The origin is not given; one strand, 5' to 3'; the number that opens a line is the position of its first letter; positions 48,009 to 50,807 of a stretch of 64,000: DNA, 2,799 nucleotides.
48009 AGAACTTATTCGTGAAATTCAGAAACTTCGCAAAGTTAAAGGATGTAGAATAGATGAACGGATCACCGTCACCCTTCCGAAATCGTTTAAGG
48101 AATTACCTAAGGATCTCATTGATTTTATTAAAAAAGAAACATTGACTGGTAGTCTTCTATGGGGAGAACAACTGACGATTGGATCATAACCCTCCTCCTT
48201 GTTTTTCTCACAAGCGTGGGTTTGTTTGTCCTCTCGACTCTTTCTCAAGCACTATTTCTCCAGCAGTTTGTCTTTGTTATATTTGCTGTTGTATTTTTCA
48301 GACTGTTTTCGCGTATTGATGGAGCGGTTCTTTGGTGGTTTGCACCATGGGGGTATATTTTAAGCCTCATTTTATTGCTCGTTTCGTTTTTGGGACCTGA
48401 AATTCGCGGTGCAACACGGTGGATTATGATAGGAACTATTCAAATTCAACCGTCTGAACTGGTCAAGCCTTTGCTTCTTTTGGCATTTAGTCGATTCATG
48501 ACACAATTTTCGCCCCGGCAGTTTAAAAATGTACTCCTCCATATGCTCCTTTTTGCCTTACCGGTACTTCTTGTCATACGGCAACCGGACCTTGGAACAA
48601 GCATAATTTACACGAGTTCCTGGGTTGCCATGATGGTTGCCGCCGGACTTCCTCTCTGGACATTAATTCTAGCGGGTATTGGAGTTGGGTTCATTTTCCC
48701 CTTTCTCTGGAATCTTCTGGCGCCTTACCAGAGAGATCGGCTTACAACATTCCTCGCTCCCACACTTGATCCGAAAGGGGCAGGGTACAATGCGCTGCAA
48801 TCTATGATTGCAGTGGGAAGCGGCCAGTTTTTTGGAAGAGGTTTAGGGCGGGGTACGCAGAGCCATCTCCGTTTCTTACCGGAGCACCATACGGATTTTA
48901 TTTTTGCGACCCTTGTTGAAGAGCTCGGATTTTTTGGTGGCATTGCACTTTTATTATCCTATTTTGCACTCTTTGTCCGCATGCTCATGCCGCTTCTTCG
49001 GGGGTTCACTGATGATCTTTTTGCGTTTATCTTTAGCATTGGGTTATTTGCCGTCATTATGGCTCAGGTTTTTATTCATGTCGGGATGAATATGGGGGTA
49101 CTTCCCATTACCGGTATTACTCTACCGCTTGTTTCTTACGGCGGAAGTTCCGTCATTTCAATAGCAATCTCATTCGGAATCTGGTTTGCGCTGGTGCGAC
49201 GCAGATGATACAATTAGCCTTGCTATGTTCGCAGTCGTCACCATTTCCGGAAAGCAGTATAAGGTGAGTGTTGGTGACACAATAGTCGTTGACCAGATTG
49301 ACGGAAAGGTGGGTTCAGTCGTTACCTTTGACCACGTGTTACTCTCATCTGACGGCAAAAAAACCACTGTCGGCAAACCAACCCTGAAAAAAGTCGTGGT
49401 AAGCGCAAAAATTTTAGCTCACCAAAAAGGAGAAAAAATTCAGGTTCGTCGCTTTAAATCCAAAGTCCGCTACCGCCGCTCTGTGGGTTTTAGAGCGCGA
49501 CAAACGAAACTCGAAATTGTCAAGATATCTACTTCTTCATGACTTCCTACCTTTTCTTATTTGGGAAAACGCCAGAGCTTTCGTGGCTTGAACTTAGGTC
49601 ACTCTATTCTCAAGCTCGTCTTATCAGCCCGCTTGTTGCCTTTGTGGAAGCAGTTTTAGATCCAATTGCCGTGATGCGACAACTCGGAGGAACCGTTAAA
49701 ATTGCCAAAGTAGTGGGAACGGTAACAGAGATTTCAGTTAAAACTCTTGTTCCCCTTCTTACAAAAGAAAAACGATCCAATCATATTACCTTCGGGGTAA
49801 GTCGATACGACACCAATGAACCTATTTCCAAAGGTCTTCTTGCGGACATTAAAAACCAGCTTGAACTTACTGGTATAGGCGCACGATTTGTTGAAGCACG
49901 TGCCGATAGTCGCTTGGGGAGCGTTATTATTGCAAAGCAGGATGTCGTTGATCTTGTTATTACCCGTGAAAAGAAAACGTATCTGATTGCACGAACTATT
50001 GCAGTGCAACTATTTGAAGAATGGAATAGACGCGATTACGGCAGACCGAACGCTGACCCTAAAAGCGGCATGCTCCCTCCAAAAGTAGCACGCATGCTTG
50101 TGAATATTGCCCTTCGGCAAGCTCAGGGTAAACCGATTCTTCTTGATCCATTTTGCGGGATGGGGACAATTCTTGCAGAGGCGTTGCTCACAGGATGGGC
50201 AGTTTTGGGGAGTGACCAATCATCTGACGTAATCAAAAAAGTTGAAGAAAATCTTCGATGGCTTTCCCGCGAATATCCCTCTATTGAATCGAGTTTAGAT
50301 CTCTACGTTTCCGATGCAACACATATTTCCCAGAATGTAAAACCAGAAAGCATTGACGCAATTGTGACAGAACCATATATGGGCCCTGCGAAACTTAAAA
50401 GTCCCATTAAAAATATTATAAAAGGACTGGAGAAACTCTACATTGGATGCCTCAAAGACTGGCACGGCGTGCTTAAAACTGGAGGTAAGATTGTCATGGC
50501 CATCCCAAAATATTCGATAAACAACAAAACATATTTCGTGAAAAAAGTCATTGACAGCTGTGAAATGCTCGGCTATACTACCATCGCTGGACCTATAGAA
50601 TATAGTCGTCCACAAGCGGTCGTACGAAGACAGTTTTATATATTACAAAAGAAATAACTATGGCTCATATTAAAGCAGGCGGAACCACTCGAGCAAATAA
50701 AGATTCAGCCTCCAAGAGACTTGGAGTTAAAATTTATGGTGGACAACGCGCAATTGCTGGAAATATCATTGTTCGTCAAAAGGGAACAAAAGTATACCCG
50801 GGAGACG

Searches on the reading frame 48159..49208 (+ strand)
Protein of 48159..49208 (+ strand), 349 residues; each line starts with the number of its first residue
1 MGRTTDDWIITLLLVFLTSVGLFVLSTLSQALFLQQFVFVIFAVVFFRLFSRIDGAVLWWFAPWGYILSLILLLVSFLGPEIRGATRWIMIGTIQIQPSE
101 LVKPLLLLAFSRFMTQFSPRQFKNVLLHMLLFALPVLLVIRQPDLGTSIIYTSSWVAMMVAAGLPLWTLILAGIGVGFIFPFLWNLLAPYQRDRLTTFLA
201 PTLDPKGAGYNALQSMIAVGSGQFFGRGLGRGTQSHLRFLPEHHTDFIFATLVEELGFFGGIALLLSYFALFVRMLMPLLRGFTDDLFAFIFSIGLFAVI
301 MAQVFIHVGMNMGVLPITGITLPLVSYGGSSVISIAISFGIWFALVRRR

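Call 13: search_protein_families(library=pfam, proteins=[window:48159-49208:+], max_evalue=0.001)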
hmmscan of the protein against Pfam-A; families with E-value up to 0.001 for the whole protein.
window:48159-49208:+ (349 aa): 1 family
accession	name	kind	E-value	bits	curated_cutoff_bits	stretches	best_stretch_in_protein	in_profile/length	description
PF01098.24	FTSW_RODA_SPOVE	-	4e-83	279.8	26.4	1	12-344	14-349/356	Cell cycle protein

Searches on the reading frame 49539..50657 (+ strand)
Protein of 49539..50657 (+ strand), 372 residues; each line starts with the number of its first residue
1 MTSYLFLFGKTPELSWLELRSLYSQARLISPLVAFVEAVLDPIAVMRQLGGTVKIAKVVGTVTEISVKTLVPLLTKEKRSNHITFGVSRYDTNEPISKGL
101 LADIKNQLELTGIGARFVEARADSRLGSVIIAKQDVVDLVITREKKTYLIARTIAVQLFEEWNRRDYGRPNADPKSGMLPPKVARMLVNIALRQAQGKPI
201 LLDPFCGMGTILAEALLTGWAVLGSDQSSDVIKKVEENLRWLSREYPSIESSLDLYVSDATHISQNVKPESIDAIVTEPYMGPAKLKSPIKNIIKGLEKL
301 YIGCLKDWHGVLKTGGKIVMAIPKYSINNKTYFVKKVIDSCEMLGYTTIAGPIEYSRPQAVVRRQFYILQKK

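Call 13: search_protein_families(library=pfam, proteins=[window:49539-50657:+], max_evalue=0.001)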
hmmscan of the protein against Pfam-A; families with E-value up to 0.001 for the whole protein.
window:49539-50657:+ (372 aa): 3 families
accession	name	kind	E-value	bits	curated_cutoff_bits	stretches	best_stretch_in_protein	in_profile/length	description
PF01170.24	UPF0020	-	1.7e-09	38.1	22.3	1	176-326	9-170/197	RMKL-like, methyltransferase domain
PF01555.25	N6_N4_Mtase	-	0.0001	22.8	26.7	0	178-234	165-218/221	DNA methylase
PF13847.12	Methyltransf_31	-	0.00011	22.4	27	1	201-344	7-129/145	Methyltransferase domain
